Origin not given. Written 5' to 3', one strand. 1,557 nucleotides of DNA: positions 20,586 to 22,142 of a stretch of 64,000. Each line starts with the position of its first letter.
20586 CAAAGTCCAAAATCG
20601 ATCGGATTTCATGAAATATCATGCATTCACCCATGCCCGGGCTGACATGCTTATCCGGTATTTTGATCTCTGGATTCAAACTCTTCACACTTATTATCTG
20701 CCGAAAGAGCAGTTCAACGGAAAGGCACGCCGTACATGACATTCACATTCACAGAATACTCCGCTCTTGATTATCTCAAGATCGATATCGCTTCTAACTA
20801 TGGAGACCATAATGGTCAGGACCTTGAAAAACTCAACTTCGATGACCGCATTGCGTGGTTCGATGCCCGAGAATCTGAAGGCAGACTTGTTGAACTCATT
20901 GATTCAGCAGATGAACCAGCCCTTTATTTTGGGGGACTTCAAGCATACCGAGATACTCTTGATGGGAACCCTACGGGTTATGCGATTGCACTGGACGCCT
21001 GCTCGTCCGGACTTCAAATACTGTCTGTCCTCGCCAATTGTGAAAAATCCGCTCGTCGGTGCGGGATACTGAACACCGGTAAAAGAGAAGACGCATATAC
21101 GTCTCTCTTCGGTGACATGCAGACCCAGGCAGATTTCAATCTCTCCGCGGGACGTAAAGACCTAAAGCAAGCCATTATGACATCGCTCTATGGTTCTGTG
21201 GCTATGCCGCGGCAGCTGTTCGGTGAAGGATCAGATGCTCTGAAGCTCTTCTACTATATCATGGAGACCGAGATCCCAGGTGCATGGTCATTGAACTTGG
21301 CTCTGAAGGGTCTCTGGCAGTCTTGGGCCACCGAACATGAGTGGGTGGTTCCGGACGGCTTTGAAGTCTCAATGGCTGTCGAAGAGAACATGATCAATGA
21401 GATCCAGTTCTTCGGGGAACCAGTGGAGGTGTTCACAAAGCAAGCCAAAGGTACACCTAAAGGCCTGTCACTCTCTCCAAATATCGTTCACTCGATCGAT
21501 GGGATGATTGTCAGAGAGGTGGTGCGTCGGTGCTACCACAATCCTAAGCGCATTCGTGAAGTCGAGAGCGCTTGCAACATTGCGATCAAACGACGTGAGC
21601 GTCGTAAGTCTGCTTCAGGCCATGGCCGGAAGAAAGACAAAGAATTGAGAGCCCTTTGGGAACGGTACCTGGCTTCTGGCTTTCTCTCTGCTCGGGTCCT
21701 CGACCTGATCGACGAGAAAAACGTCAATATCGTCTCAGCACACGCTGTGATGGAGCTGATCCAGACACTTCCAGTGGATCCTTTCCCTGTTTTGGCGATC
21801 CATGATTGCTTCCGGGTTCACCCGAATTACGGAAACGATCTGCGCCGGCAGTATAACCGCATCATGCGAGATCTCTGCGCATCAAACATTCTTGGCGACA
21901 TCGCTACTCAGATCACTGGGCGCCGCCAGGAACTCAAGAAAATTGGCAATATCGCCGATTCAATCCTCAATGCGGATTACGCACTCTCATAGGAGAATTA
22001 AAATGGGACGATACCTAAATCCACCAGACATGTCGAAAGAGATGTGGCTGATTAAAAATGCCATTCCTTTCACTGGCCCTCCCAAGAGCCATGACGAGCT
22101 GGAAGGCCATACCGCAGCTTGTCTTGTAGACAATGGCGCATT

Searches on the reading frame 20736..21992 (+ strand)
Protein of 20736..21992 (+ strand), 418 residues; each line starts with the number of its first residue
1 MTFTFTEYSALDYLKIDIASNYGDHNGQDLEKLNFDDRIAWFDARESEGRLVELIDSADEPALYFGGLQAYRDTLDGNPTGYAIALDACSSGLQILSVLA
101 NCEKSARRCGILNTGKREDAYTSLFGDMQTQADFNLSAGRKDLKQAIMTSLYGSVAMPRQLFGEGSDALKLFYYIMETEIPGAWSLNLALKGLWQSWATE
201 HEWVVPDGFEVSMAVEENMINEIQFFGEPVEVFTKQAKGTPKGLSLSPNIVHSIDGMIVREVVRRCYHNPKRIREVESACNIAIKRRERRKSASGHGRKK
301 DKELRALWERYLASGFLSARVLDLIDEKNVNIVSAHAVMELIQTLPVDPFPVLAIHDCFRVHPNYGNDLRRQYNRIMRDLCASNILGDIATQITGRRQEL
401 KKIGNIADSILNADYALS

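Call 9: search_protein_families(library=phrogs, proteins=[window:20736-21992:+])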
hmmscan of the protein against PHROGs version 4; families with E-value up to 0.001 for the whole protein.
window:20736-21992:+ (418 aa): 3 families
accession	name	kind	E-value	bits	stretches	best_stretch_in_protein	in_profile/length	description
phrog_2051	-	DNA, RNA and nucleotide metabolism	2e-133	446.4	1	5-418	1-401/401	RNA polymerase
phrog_20599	-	DNA, RNA and nucleotide metabolism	6.1e-32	111.4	1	7-132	3-121/149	RNA polymerase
phrog_414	-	DNA, RNA and nucleotide metabolism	7.2e-21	75.1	1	9-154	426-594/816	RNA polymerase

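Call 11: search_dna_similar(query=window:20736-21992:+, collection=phages, mode=protein, max_rows=40)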
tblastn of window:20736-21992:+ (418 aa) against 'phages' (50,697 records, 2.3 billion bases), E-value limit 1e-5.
Records with a match: 508; places in all: 516; records where one place covers at least 80% of the query: 416.
Best place of each record, by identity: <60% 508.
By first word of the organism name: Vibrio 107; Pseudomonas 101; Escherichia 70; Klebsiella 29; Erwinia 21; Achromobacter 17; Rhizobium 16; Pectobacterium 16; Salmonella 11; Synechococcus 11; and 29 more.
By host as written in the record: - 87; Pseudomonas aeruginosa 39; Escherichia coli 29; Vibrio breoganii 15; Klebsiella pneumoniae 14; Achromobacter xylosoxidans I2BC 12; Pseudomonas aeruginosa ATCC 27853 12; Pseudomonas aeruginosa PAO1 11; and 140 more.
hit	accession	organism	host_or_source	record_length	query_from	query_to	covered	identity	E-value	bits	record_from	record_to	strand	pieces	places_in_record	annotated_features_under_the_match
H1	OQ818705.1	Erwinia phage Pastis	Erwinia amylovora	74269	7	417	98%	44.3%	1e-92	310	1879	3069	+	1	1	RNA polymerase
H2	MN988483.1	Rhizobium phage RHph_Y38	Rhizobium phaseoli BRASIL5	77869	8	418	98%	44.2%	1e-106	351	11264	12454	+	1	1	RNAP2-like RNA polymerase protein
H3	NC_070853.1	Rhizobium phage RHph_Y38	Rhizobium phaseoli BRASIL5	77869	8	418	98%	44.2%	1e-106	351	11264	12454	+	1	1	RNAP2-like RNA polymerase protein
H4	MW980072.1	Rhizobium phage RHEph24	Rhizobium phaseoli sv. phaseoli R650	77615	8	418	98%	44.2%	6e-106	349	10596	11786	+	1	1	RNAP2-like RNA polymerase protein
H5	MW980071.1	Rhizobium phage RHEph22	Rhizobium phaseoli sv. phaseoli R744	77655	8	418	98%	43.9%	3e-106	350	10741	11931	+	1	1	RNAP2-like RNA polymerase protein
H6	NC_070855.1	Rhizobium phage RHEph22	Rhizobium phaseoli sv. phaseoli R744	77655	8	418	98%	43.9%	3e-106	350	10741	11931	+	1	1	RNAP2-like RNA polymerase protein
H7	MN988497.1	Rhizobium phage RHph_Y2_6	Rhizobium etli Y2_6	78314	8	418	98%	43.7%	2e-105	347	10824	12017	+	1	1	RNAP2-like RNA polymerase protein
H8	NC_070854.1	Rhizobium phage RHph_Y2_6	Rhizobium etli Y2_6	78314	8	418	98%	43.7%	2e-105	347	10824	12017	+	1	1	RNAP2-like RNA polymerase protein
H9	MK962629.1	Achromobacter phage vB_AxyP_19-32_Axy10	Achromobacter xylosoxidans I2BC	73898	4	418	99%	42.7%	4e-101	335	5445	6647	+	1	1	putative RNA polymerase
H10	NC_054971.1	Achromobacter phage vB_AxyP_19-32_Axy10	Achromobacter xylosoxidans I2BC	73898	4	418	99%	42.7%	4e-101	335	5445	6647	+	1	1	RNA polymerase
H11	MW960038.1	Rhizobium phage RHph_X3_15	Sinorhizobium americanum X3_15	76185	7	418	99%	42.6%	3e-103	341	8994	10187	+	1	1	RNAP2-like RNA polymerase protein | hypothetical protein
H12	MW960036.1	Rhizobium phage RHph_X2_28B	Sinorhizobium americanum X2_28B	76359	7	418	99%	42.6%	3e-103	341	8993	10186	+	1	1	RNAP2-like RNA polymerase protein | hypothetical protein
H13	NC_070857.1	Rhizobium phage RHph_X2_28B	Sinorhizobium americanum X2_28B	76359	7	418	99%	42.6%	3e-103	341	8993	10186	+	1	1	RNAP2-like RNA polymerase protein | hypothetical protein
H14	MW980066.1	Rhizobium phage RHEph16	Rhizobium etli sv. phaseoli N1314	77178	8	418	98%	42.7%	5e-104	343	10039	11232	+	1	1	RNAP2-like RNA polymerase protein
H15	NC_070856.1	Rhizobium phage RHEph16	Rhizobium etli sv. phaseoli N1314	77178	8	418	98%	42.7%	5e-104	343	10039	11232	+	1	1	RNAP2-like RNA polymerase protein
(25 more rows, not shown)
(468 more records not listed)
